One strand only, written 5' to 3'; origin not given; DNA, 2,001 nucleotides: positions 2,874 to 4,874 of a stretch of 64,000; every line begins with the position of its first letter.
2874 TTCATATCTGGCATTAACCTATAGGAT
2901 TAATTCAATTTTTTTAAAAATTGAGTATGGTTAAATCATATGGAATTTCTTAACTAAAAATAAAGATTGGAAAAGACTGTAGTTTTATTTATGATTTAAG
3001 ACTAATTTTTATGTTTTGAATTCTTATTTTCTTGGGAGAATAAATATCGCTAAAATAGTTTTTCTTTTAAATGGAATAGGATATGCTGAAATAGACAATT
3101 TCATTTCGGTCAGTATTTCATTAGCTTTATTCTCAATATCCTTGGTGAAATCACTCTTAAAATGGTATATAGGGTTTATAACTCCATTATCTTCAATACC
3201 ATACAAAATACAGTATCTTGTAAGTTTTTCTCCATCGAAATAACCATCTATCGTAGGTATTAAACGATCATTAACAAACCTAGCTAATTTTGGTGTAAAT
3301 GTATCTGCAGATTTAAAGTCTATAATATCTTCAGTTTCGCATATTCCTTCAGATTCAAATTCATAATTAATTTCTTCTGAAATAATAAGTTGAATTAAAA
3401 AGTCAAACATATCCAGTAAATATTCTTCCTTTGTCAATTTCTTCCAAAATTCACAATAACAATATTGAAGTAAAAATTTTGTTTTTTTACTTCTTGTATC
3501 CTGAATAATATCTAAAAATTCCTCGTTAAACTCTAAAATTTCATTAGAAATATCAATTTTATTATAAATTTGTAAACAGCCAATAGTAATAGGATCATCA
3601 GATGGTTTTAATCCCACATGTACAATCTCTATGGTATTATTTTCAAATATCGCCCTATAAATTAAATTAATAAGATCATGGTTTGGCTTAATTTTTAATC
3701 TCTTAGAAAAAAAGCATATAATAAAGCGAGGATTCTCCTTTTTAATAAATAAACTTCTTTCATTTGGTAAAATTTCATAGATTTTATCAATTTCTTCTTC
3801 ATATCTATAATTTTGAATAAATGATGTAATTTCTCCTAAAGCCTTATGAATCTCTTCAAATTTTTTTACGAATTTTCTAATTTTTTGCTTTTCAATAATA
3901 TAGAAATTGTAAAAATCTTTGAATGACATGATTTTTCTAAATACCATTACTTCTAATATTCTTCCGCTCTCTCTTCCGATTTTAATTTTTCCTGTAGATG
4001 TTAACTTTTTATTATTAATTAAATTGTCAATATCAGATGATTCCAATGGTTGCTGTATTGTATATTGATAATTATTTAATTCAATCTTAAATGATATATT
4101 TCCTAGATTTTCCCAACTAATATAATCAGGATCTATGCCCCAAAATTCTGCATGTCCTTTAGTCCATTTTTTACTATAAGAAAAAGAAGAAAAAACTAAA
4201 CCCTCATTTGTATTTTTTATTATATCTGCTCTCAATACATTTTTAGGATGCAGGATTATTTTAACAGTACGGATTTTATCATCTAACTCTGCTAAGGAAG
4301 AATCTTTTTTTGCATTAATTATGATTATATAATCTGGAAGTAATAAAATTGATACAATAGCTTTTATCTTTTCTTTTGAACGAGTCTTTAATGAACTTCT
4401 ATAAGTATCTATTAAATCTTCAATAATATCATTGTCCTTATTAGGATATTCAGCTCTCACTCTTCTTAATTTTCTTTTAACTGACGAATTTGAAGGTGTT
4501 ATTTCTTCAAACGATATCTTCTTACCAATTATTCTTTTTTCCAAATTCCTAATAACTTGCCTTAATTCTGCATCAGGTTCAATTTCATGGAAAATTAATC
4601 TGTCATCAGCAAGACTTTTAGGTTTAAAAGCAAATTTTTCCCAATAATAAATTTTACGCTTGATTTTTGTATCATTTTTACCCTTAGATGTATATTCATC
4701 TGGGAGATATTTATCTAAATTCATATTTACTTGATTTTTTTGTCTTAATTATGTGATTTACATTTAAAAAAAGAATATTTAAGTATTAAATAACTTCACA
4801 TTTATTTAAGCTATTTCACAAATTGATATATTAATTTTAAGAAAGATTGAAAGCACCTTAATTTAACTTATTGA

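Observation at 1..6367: Three co-oriented genes: PLD/HKD-zinc-ribbon nuclease, a 566-aa unknown and a large Type IIG-like methyltransferase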

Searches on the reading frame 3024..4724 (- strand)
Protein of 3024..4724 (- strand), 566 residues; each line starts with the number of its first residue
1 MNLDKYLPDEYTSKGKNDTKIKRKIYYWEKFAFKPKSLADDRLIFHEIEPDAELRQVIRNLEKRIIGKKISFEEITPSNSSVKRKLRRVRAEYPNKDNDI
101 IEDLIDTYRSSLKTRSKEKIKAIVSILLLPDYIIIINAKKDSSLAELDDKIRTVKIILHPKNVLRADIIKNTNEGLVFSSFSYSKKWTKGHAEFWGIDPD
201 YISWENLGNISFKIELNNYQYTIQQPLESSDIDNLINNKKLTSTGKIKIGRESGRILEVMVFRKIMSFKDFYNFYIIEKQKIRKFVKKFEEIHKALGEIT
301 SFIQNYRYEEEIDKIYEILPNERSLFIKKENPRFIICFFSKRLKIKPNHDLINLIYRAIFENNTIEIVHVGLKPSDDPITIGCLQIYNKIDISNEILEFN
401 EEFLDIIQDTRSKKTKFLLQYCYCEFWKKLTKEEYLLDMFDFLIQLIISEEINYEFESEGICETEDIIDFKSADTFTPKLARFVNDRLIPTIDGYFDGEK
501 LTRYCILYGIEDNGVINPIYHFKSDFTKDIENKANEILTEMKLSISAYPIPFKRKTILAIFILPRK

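Call 8: search_protein_families(library=pfam, proteins=[window:3024-4724:-], max_evalue=0.01)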
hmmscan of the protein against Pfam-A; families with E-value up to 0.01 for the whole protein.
window:3024-4724:- (566 aa): 0 families

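Call 9: search_protein_families(library=padloc, proteins=[window:3024-4724:-], max_evalue=0.01)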
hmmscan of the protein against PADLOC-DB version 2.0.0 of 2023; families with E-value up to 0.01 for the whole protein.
window:3024-4724:- (566 aa): 0 families

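Call 10: search_protein_families(library=ncbifam, proteins=[window:3024-4724:-], max_evalue=0.01)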
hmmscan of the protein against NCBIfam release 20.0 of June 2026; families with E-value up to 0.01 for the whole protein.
window:3024-4724:- (566 aa): 0 families

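Call 12: find_encoding_contigs(protein=window:3024-4724:-, flank=10000, max_places=6)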
Protein window:3024-4724:- (566 aa): 3 contigs read that carry it; 2 places shown.
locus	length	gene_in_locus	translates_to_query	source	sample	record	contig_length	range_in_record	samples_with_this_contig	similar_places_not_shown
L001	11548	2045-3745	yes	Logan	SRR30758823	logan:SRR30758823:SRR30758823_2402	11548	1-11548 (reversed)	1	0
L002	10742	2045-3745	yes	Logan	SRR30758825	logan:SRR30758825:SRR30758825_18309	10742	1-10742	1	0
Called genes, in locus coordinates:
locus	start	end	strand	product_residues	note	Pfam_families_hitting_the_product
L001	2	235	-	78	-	?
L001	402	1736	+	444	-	-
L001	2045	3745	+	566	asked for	-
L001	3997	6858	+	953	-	PF02384:N6_Mtase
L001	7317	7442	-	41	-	-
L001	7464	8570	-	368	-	PF04326:SLFN_AlbA_2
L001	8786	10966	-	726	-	PF23598:LRR_14 (faint), PF23952:LRR_EndoS (faint), PF00560:LRR_1 (faint), PF12799:LRR_4, PF13855:LRR_8, PF12799:LRR_4, PF14580:LRR_9 (weak), PF12799:LRR_4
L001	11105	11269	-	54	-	-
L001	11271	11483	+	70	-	-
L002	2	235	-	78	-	?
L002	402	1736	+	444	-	-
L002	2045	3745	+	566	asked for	-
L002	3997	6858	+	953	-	PF02384:N6_Mtase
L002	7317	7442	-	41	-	-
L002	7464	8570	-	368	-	PF04326:SLFN_AlbA_2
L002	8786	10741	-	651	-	?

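Call 14: find_homologous_proteins(query=window:3024-4724:-, max_evalue=0.001)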
Query window:3024-4724:- (566 aa): 25 proteins with E <= 0.001 among 8000 candidates.
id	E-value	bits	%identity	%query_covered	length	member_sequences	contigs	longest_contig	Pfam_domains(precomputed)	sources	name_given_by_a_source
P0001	0.0e+0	1233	98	100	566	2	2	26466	-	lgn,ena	-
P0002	1.2e-292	990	79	100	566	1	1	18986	-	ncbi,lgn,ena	-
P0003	3.2e-292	988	78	100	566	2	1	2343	-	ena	-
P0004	9.3e-171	587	49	96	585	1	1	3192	-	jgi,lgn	jgi:hypothetical protein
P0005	5.6e-170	585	48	96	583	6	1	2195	-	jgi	jgi:hypothetical protein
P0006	1.3e-167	577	48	96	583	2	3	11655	-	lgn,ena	-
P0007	6.2e-167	575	47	98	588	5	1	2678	-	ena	-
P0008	3.4e-159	549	46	99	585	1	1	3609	-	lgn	-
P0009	7.6e-154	532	44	97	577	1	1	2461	-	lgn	-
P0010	1.8e-153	530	46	96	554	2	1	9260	-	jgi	jgi:hypothetical protein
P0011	1.6e-152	527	48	96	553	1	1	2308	-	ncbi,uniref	ncbi:hypothetical protein [Caldisericum sp.]|uniref:hypothetical protein n=1 Tax=Caldisericum sp. Ta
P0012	1.9e-150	520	45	95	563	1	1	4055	-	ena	-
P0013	3.9e-150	519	46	96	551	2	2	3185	-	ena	-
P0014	2.5e-146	507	45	97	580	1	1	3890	-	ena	-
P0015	2.4e-145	503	44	94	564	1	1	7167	-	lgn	-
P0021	3.3e-138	480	42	94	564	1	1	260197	-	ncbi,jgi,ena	ncbi:MAG: hypothetical protein WC586_05015 [Methanoregula sp.]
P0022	2.1e-135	471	41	94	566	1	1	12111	-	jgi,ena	-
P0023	4.8e-131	456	41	94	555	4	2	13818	-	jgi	jgi:hypothetical protein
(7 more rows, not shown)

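Call 15: find_encoding_contigs(protein=P0021, flank=10000, max_places=2)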
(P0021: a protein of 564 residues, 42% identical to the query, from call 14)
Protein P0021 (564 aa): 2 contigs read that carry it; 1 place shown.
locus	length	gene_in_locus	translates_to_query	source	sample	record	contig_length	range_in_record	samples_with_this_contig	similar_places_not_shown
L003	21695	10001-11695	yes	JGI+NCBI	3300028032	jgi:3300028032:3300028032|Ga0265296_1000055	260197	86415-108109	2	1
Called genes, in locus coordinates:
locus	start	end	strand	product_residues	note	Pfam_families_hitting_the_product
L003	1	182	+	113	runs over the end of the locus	PF01909:NTP_transf_2, PF18765:Polbeta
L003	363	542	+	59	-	-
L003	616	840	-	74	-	PF15919:HicB_lk_antitox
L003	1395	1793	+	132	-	-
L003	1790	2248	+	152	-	-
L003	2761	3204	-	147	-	PF10604:Polyketide_cyc2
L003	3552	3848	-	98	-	PF04014:MazE_antitoxin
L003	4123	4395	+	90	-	PF04014:MazE_antitoxin (weak)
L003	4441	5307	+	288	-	PF01135:PCMT, PF05175:MTS (weak), PF13489:Methyltransf_23 (weak), PF01209:Ubie_methyltran, PF13847:Methyltransf_31, PF08241:Methyltransf_11, PF08242:Methyltransf_12, PF13649:Methyltransf_25, +3 more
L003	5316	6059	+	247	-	PF12801:Fer4_5, PF14697:Fer4_21 (faint), PF00037:Fer4 (faint), PF12837:Fer4_6 (faint), PF12838:Fer4_7 (faint), PF12800:Fer4_4 (faint), PF13237:Fer4_10 (weak), PF13187:Fer4_9 (weak)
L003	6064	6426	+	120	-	-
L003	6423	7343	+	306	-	PF01656:CbiA, PF02374:ArsA_ATPase, PF10609:ParA (weak), PF13614:AAA_31 (weak)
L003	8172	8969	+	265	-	-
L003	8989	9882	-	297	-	PF14082:SduA_C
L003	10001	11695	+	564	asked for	-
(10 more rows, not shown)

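Call 16: find_encoding_contigs(protein=P0023, flank=10000, max_places=2)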
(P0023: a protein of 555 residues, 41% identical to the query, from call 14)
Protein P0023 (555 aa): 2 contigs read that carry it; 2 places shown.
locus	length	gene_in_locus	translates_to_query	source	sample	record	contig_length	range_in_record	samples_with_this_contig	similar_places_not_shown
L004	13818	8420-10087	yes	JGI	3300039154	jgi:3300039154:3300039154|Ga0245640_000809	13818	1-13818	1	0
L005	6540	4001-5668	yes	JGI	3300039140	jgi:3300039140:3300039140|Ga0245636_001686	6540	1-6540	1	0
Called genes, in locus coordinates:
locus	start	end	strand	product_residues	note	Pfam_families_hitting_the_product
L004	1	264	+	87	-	?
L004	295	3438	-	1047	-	PF04313:HSDR_N, PF04851:ResIII, PF18766:SWI2_SNF2, PF22679:T1R_D3-like, PF11867:T1RH-like_C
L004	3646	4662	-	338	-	PF02481:DNA_processg_A, PF18306:LDcluster4 (faint)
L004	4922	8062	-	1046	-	PF00078:RVT_1 (weak)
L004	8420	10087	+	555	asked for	-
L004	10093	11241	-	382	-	PF01420:Methylase_S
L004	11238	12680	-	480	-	PF12161:HsdM_N, PF02384:N6_Mtase, PF07669:Eco57I (weak)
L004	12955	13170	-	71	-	-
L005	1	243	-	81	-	?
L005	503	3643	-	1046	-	PF00078:RVT_1 (weak)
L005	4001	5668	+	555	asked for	-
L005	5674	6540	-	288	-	?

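Call 17: find_encoding_contigs(protein=P0022, flank=10000, max_places=2)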
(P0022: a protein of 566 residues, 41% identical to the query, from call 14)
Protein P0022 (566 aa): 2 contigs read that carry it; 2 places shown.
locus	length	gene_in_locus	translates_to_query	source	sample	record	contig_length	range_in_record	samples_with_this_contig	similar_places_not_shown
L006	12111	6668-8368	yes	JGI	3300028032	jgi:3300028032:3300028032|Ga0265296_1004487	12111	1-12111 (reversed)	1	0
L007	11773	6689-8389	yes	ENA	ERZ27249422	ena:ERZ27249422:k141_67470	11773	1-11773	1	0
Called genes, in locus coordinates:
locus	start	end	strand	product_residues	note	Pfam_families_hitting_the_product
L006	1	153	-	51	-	?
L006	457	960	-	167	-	-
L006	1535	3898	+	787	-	PF00271:Helicase_C (faint), PF04313:HSDR_N (faint), PF00270:DEAD, PF04851:ResIII, PF18766:SWI2_SNF2, PF08463:EcoEI_R_C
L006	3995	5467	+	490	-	PF12161:HsdM_N (faint), PF02384:N6_Mtase, PF01170:UPF0020 (weak), PF20473:MmeI_Mtase (faint), PF07669:Eco57I (faint)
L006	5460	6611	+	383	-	PF01420:Methylase_S (weak)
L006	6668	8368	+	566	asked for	-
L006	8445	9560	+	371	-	PF01972:SDH_protease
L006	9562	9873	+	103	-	-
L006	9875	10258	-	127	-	PF02661:Fic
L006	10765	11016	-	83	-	PF03459:TOBE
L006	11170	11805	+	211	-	PF01209:Ubie_methyltran, PF13489:Methyltransf_23, PF05175:MTS (weak), PF13847:Methyltransf_31, PF08241:Methyltransf_11, PF08242:Methyltransf_12, PF13649:Methyltransf_25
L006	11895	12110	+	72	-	?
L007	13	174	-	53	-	-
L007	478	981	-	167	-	-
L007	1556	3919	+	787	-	PF00271:Helicase_C (faint), PF04313:HSDR_N (faint), PF00270:DEAD, PF04851:ResIII, PF18766:SWI2_SNF2, PF08463:EcoEI_R_C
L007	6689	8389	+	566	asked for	-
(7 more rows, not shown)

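Call 18: find_encoding_contigs(protein=P0002, flank=10000, max_places=2)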
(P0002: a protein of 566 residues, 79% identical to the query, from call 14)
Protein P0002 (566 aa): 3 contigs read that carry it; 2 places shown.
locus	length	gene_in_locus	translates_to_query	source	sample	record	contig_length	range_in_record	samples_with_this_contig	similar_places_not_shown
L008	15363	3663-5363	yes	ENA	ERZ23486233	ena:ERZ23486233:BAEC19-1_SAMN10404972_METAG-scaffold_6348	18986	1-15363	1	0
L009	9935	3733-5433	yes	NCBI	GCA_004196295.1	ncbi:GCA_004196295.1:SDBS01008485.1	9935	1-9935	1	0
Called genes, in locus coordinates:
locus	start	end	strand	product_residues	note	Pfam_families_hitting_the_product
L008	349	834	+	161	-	-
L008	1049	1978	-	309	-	-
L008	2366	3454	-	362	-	PF13289:SIR2_2 (weak)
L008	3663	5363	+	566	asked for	-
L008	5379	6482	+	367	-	-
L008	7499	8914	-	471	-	-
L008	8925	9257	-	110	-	-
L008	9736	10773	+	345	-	-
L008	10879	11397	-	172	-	-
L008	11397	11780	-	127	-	PF02452:PemK_toxin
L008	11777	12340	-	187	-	-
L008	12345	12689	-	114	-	PF13601:HTH_34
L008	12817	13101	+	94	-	-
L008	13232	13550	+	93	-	PF13412:HTH_24 (weak)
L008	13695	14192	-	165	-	PF13091:PLDc_2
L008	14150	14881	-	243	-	-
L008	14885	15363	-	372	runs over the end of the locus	-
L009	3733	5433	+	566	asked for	-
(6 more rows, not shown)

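Call 19: find_encoding_contigs(protein=P0006, flank=10000, max_places=3)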
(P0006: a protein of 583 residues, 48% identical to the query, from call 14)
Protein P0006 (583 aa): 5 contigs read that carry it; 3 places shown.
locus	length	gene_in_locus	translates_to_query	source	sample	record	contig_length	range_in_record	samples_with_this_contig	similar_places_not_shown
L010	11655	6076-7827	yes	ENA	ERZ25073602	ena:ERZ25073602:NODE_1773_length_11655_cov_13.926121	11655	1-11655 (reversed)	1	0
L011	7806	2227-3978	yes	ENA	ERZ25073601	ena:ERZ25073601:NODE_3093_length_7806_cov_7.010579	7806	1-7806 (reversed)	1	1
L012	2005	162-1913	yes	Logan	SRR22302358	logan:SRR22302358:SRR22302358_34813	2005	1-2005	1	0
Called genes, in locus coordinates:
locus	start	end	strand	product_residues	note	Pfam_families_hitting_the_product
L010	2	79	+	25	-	?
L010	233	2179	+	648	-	PF12564:TypeIII_RM_meth, PF01555:N6_N4_Mtase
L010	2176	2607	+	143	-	-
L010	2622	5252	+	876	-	PF00270:DEAD, PF04851:ResIII, PF27159:HI_1054_N, PF27365:HI_1054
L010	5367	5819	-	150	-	-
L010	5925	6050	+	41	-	-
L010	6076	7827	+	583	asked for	-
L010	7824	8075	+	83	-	-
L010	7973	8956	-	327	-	PF00932:LTD, PF00565:SNase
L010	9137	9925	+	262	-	-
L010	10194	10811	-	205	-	-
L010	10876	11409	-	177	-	-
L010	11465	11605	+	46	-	-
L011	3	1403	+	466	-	?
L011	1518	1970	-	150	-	-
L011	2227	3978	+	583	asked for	-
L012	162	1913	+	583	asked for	-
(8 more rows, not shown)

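Call 20: find_encoding_contigs(protein=P0010, flank=10000, max_places=2)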
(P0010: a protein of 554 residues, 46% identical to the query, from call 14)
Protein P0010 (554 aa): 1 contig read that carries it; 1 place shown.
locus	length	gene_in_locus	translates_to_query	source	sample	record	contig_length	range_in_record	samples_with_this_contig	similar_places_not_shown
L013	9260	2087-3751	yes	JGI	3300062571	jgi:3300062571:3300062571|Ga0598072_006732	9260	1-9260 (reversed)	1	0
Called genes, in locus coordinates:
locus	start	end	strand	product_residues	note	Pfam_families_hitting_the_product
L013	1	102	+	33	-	?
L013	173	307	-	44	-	-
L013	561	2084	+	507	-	PF12161:HsdM_N, PF02384:N6_Mtase, PF05175:MTS (weak)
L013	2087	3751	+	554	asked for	-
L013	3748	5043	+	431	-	PF01420:Methylase_S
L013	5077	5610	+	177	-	PF01909:NTP_transf_2, PF18765:Polbeta (weak)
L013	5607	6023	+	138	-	-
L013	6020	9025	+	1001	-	PF04313:HSDR_N, PF04851:ResIII, PF18766:SWI2_SNF2, PF22679:T1R_D3-like, PF11867:T1RH-like_C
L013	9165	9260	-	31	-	?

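Call 26: find_homologous_proteins(query=L001:3997-6855:+, max_evalue=0.001)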
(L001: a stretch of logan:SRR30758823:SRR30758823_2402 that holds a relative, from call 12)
Query L001:3997-6855:+ (953 aa): 1120 proteins with E <= 0.001 among 8000 candidates; the best 120 are listed.
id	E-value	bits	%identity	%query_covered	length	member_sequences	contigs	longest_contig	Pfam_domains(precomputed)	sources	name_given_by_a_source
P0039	0.0e+0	2161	100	100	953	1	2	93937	PF02384.23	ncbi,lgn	ncbi:MAG: class I SAM-dependent DNA methyltransferase [Promethearchaeota archaeon]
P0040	0.0e+0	1383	62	100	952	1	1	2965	PF02384.23,PF07669.18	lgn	-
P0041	0.0e+0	1381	63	100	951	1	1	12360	PF02384.23,PF07669.18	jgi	-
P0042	0.0e+0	1365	63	100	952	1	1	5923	PF02384.23,PF07669.18,PF01170.25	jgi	-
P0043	0.0e+0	1354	60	100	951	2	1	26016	PF02384.23,PF07669.18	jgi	jgi:hypothetical protein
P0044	0.0e+0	1350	61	100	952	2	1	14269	PF02384.23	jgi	-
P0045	0.0e+0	1345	60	100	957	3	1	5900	PF02384.23,PF07669.18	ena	-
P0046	0.0e+0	1336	59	100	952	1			PF02384.23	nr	nr:N-6 DNA methylase [Candidatus Njordarchaeota archaeon]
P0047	0.0e+0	1323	61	100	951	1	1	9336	PF02384.23,PF01170.25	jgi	-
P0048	0.0e+0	1322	59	100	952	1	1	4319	PF02384.23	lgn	-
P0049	0.0e+0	1319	58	100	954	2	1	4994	PF02384.23,PF07669.18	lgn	-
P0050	0.0e+0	1319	59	100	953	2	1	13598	PF02384.23,PF07669.18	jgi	-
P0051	0.0e+0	1317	59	100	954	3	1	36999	PF02384.23,PF07669.18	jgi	-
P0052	0.0e+0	1314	58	100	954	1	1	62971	PF02384.23,PF07669.18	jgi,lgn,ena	-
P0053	0.0e+0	1312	59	100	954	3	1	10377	PF02384.23,PF07669.18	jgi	-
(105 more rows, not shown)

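Call 27: search_solved_structures(query=P0039, max_evalue=0.01, show_alignments=1)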
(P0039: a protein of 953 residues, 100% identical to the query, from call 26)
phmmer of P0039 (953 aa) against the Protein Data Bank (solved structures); distinct sequences matched with E-value up to 0.01: 3.
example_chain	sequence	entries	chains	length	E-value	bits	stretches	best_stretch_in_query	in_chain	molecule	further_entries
7qw5_A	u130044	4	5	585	1.8e-05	26.3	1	438-579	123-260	Modification methylase BseCI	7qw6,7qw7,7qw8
2okc_A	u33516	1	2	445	2.7e-05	25.7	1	286-405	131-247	Type I restriction enzyme StySJI M protein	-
5ybb_A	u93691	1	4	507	0.0082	17.5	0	289-391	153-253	Type I restriction-modification system methyltransferase subunit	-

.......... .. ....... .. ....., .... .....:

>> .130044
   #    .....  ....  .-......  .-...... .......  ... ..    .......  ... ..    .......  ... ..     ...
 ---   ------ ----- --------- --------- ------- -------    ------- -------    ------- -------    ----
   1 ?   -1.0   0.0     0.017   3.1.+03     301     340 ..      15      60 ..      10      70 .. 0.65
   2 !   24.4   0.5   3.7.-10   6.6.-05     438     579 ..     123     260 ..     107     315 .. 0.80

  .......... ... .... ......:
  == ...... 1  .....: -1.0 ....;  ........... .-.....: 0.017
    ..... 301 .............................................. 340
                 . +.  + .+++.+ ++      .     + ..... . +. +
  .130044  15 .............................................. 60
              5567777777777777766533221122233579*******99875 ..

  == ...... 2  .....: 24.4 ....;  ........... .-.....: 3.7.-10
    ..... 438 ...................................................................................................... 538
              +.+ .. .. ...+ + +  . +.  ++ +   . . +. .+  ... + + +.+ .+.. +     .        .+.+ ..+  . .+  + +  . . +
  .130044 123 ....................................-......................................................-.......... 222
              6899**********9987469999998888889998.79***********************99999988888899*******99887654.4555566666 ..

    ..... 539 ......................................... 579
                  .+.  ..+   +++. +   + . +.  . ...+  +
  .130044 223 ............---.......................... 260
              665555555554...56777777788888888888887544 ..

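Call 29: search_solved_structures(query=window:3024-4724:-, max_evalue=1)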
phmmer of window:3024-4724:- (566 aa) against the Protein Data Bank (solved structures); distinct sequences matched with E-value up to 1: 1.
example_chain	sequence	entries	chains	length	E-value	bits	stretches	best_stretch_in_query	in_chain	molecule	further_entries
7ru9_E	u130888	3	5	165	0.21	13.4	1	28-132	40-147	Ubiquitin-like protein 4A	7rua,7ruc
